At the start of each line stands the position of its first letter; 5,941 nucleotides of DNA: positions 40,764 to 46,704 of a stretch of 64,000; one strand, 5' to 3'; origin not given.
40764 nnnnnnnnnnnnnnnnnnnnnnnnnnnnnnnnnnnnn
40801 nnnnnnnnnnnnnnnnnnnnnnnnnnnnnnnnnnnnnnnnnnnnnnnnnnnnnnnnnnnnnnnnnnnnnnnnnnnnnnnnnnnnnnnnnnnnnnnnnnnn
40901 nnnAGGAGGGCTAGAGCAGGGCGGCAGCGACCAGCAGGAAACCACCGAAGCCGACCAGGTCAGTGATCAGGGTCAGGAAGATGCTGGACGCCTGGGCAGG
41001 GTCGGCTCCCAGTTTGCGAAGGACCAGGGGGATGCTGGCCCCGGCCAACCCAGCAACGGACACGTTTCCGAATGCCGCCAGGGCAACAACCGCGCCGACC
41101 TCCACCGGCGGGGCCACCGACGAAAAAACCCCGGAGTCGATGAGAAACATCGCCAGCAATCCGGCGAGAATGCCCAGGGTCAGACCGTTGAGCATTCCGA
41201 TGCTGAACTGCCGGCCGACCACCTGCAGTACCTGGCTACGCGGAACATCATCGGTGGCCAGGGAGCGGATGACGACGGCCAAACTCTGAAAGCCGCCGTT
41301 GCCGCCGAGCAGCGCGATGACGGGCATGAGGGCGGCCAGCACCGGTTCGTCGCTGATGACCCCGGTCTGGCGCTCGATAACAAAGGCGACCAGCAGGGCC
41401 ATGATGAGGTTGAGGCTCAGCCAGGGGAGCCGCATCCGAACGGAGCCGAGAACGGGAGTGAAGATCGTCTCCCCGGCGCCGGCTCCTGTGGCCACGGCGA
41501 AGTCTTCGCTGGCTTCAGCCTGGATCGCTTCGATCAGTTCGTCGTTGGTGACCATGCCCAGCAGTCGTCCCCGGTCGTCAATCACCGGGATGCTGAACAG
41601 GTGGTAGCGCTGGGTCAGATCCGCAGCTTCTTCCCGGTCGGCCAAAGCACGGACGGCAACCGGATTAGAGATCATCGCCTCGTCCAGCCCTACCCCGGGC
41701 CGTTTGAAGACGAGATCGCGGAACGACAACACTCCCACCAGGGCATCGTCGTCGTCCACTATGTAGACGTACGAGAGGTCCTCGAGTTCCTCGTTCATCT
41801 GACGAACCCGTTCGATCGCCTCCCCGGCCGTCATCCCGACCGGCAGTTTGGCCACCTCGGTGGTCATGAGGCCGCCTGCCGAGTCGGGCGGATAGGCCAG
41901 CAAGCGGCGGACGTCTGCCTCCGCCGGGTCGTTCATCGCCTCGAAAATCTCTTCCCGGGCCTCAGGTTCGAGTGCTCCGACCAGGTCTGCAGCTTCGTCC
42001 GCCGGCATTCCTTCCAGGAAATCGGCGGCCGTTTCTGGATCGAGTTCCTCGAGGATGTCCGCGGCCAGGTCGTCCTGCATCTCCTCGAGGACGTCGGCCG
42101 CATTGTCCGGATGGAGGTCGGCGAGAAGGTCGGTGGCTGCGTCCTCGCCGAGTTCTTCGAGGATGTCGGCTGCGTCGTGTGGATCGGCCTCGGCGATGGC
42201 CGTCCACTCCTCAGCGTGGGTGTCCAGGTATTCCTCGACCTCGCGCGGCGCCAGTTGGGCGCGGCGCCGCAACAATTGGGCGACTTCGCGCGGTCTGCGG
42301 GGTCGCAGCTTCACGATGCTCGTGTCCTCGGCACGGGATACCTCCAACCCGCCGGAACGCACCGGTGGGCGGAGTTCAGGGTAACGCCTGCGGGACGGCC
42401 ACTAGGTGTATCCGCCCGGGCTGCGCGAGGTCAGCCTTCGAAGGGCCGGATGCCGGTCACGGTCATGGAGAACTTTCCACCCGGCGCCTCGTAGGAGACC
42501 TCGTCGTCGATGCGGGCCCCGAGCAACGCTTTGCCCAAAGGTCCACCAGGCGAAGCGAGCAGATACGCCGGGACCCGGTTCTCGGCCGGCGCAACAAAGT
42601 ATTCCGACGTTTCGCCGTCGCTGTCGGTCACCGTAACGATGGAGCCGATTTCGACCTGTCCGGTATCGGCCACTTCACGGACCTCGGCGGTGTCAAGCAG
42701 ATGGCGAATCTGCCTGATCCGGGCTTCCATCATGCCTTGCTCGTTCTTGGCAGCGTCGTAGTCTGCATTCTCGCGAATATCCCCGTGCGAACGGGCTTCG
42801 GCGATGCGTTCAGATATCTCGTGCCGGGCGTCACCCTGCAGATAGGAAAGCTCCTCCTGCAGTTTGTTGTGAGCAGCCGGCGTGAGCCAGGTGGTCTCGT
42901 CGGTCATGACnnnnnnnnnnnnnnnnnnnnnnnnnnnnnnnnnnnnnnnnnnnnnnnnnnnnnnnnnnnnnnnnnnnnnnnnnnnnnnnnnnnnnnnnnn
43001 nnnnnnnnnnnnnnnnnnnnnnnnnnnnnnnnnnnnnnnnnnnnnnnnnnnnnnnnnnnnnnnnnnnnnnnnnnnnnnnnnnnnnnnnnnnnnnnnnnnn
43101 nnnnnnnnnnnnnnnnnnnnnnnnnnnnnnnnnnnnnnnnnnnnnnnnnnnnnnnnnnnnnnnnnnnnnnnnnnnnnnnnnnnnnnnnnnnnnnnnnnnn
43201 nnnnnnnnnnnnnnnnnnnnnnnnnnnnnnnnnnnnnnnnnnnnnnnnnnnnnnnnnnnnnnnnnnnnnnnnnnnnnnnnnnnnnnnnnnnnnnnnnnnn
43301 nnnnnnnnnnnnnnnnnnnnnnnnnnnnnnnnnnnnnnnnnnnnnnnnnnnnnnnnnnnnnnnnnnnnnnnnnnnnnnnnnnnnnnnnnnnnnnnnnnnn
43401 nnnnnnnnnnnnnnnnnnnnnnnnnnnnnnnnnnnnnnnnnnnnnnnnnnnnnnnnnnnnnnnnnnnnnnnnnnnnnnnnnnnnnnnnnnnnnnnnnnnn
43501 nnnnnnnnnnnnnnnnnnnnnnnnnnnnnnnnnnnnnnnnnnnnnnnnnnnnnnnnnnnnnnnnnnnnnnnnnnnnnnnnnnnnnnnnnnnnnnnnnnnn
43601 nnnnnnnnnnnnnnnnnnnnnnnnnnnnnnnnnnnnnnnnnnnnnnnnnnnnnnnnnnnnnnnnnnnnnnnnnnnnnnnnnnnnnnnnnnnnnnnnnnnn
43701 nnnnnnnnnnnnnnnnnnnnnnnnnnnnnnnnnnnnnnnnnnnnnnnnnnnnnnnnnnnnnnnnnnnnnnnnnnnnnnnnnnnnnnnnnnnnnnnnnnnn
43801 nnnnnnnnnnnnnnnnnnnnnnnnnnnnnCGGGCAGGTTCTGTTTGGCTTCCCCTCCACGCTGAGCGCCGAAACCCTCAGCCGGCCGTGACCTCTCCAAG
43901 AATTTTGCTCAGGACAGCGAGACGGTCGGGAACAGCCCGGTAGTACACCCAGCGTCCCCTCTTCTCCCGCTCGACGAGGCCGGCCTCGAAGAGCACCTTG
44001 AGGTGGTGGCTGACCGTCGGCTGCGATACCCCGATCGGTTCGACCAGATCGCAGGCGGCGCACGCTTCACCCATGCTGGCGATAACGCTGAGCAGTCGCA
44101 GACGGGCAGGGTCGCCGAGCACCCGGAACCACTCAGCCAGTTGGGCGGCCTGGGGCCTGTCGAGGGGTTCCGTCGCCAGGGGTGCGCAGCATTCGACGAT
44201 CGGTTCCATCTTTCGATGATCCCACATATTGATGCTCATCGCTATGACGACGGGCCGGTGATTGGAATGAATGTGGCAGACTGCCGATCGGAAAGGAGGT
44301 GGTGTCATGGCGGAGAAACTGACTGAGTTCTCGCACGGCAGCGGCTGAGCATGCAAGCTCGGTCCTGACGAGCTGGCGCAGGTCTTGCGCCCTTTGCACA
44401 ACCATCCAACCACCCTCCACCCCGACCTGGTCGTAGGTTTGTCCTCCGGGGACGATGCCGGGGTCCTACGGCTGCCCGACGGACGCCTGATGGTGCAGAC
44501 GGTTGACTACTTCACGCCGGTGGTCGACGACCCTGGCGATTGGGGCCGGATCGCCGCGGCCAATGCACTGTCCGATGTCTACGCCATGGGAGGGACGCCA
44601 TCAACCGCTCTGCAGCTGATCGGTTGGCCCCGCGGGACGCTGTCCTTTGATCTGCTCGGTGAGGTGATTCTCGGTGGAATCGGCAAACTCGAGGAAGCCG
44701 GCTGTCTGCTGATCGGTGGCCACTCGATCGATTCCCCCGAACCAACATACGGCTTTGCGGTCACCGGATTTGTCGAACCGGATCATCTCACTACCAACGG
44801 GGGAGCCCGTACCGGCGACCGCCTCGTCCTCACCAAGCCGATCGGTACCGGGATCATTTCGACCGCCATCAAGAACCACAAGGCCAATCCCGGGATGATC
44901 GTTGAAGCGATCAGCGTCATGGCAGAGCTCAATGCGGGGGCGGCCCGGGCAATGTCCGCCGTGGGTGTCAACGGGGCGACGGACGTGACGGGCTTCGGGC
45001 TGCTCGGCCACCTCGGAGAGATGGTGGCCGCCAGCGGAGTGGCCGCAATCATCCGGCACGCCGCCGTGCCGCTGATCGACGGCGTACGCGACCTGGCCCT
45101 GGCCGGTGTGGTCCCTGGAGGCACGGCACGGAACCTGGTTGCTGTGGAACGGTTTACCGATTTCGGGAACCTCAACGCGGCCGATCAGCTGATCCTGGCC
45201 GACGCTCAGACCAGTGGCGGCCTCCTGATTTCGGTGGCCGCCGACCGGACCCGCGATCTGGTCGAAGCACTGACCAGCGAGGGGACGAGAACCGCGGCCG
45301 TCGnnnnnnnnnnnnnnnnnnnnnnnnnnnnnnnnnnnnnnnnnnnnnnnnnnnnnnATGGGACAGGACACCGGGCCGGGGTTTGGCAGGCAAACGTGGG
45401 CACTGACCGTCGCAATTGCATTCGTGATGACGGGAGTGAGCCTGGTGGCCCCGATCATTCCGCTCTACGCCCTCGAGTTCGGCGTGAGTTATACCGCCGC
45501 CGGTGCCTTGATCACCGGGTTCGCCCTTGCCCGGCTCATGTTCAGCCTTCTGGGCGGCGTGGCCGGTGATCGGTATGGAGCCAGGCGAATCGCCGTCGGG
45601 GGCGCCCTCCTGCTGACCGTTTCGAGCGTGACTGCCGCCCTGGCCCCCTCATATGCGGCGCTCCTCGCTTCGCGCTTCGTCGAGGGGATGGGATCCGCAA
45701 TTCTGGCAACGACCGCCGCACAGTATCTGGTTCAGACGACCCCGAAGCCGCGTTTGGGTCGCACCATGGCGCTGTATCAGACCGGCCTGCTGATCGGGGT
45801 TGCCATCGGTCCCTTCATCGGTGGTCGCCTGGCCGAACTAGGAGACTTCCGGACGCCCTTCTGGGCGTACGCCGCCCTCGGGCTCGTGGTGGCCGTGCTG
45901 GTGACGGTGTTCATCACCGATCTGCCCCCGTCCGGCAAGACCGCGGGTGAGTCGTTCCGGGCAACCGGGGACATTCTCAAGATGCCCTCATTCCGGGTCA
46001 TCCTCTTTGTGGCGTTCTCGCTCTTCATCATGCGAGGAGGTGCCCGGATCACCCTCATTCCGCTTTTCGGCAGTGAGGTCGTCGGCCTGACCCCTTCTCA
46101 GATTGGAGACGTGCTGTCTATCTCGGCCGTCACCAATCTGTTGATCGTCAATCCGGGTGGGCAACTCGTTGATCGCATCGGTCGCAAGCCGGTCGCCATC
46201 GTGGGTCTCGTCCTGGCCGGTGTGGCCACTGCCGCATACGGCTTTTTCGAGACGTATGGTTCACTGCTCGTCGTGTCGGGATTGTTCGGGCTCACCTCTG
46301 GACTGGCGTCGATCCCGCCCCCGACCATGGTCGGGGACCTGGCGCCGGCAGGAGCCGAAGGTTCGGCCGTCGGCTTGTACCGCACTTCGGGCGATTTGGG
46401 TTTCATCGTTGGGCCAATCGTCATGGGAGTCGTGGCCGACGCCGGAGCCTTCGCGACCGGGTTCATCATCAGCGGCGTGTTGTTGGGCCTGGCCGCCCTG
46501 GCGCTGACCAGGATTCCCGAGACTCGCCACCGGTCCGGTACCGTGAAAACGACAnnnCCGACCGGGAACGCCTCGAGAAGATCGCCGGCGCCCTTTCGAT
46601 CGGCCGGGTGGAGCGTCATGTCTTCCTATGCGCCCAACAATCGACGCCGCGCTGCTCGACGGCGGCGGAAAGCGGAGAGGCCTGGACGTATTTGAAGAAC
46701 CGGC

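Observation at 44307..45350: selD is a selenoprotein (UGA-Sec at the active-site position) with a SECIS-like hairpin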

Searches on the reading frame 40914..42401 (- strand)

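Call 8: search_protein_families(library=ncbifam, proteins=[window:40914-42401:-])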
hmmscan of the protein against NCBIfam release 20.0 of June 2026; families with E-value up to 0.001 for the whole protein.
window:40914-42401:- (496 aa): 6 families
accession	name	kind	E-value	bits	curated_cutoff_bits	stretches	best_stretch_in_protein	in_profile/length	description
TIGR00400.1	mgtE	equivalog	8e-87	291.8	232.75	1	67-496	25-447/450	magnesium transporter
NF038279.1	TF_CBS_SpxR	exception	1.1e-07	31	600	1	212-299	224-311/427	CBS-HotDog domain-containing transcription factor SpxR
TIGR01302.1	IMP_dehydrog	equivalog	7.8e-07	28.3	481.5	1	187-296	90-203/450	IMP dehydrogenase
TIGR01186.1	proV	subfamily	2.9e-06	26.6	326.6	1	187-295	252-359/363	betaine/proline/choline family ABC transporter ATP-binding protein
NF011447.0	PRK14869.2-3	equivalog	3.3e-05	22.7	522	0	257-302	88-133/540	putative manganese-dependent inorganic diphosphatase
NF053603.1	HhpR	exception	8.9e-05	21.8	520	0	241-288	5-53/282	CBS domain-containing high hydrostatic pressure regulator HhpR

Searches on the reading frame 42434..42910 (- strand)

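Call 50: search_protein_families(library=pfam, proteins=[window:42434-42910:-])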
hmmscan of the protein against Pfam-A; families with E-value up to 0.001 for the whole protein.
window:42434-42910:- (159 aa): 2 families
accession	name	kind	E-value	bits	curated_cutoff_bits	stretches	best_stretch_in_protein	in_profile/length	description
PF03449.20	GreA_GreB_N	-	3.8e-27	94.7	24.5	1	8-77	2-71/71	Transcription elongation factor, N-terminal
PF01272.25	GreA_GreB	-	9.9e-15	54.7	26.9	1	83-155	3-76/77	Transcription elongation factor, GreA/GreB, C-term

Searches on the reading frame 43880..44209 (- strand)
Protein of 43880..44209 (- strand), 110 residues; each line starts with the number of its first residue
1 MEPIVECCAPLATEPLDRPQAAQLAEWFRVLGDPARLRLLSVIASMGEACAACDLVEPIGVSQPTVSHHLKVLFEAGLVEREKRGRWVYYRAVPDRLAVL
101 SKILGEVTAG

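Call 50: search_protein_families(library=pfam, proteins=[window:43880-44209:-])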
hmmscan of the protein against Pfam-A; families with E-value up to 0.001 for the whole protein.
seq(110 aa): 7 families
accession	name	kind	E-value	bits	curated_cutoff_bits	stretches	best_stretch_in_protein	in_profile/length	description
PF01022.26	HTH_5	-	1.4e-14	54.1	22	1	33-80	1-46/47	Bacterial regulatory protein, arsR family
PF12840.13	HTH_20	-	2.3e-10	40.7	27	1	31-81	1-50/51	Helix-turn-helix domain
PF12802.13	MarR_2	-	2e-06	28.3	27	1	34-83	5-54/61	MarR family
PF01978.25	TrmB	-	2.9e-05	24.3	25.6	1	52-94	25-66/68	Sugar-specific transcriptional regulator TrmB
PF09339.16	HTH_IclR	-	3.8e-05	23.8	22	1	37-82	6-51/52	IclR helix-turn-helix domain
PF01047.28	MarR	-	4.4e-05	23.7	24.6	1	35-83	4-51/59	MarR family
PF25213.1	HVO_A0261_N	-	0.00066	19.9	35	0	34-84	11-59/86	HVO_A0261 N-terminal domain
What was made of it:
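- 43877..44209 (-): Divergently transcribed ArsR-family regulator gene, a conserved neighbour of selD. PF01022 HTH_5, 54.1 bits (call 50).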

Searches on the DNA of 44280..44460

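Call 25: search_rna_families(source=window, start=44280, end=44460, threshold=evalue, max_evalue=10, show_alignments=3)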
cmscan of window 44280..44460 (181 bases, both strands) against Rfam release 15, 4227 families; matches with E-value up to 10: 5.
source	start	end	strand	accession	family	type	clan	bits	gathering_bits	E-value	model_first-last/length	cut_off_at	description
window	44324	44337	+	RF00390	TYMV_upPK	Cis-reg;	-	13.1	38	3.2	1-23/23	no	turnip yellow mosaic virus upstream pseudo-knot (TYMV_upPK)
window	44311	44381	+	RF02276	Hammerhead_II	Gene; ribozyme;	CL00010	13.1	37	3.6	1-66/66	no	Hammerhead ribozyme (type II)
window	44318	44458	-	RF01875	MIAT_exon5_1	Gene; lncRNA;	-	13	100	5.5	1-146/146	no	Myocardial infarction associated transcript exon 5 conserved region 1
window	44351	44399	-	RF02559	CbSR4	Gene; antisense;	-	10.6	243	4.4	52-100/196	no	Coxiella burnetii sRNA 4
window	44412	44437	-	RF02186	ST7-OT3_4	Gene; lncRNA;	-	8.9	80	5.5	48-73/73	no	ST7 overlapping transcript 3 conserved region 4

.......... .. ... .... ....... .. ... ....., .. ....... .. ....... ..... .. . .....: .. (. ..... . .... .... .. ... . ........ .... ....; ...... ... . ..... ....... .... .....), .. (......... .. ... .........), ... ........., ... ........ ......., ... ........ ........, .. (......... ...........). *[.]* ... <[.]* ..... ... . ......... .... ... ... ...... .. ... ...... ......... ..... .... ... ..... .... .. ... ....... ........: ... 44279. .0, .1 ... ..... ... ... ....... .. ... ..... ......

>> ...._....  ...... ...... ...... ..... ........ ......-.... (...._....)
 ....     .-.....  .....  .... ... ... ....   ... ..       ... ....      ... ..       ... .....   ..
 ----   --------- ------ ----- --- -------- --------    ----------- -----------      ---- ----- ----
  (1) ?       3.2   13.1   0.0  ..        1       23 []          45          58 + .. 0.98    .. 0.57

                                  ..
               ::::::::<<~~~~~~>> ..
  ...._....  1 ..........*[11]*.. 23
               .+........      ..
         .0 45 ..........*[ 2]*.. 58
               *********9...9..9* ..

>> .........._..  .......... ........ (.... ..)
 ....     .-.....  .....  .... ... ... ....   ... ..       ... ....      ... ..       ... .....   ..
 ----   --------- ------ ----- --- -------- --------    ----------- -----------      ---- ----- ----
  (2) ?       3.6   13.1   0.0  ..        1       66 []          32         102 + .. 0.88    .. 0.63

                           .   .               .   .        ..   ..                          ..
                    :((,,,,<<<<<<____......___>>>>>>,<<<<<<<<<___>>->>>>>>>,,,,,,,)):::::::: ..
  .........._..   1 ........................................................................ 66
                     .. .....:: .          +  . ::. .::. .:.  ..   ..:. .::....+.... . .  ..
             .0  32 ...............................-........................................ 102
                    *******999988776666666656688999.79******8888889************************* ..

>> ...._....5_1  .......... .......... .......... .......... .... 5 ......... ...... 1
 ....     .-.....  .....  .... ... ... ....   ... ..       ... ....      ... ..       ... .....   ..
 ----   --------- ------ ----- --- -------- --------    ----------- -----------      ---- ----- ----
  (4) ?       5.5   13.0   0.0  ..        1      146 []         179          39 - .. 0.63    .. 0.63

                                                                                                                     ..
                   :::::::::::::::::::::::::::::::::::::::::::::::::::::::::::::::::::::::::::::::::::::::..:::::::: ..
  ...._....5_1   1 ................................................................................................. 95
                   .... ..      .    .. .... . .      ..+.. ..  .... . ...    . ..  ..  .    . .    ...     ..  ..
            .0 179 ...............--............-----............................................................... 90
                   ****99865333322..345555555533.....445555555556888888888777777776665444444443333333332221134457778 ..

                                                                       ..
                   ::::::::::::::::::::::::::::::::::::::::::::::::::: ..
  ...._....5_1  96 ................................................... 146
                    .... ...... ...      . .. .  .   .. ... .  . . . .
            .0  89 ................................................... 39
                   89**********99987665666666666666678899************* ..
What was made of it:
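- On Rfam RNA families: Only chance-level hits (E above 3) to unrelated families in 44280-44460 (call 25).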

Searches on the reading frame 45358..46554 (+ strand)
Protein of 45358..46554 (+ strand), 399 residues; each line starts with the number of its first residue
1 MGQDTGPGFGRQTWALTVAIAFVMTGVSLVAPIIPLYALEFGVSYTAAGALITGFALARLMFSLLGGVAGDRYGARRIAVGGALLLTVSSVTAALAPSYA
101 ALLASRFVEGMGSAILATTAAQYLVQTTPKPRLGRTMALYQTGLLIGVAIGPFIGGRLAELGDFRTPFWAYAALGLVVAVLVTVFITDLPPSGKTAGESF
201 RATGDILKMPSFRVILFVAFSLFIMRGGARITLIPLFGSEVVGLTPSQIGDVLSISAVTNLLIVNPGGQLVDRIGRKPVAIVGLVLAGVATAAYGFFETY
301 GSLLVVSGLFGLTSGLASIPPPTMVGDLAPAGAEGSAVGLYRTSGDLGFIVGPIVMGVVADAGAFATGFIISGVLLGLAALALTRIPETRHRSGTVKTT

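Call 50: search_protein_families(library=pfam, proteins=[window:45358-46554:+])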
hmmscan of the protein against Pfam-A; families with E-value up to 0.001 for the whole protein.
window:45358-46554:+ (399 aa): 5 families
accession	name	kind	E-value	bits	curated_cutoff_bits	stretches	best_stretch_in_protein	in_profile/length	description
PF07690.21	MFS_1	-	7.5e-62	209.7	33.4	2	17-245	2-235/347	Major Facilitator Superfamily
PF00083.30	Sugar_tr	-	8.2e-17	61.6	22.3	2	50-183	50-189/452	Sugar (and other) transporter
PF12832.13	MFS_1_like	-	2.7e-11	43.6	25.2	2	201-363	203-365/373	MFS_1 like family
PF06779.20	MFS_4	-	5.7e-06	26.4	26.3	1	30-382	12-362/364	Uncharacterised MFS-type transporter YbfB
PF06609.19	TRI12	-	8.1e-05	21.7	23.2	0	53-253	85-285/599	Fungal trichothecene efflux pump (TRI12)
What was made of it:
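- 45358..46557 (+): MFS transporter gene starting 8 nt after the selD stop; probably co-transcribed, and a conserved neighbour. PF07690 MFS_1, 209.7 bits (call 50).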
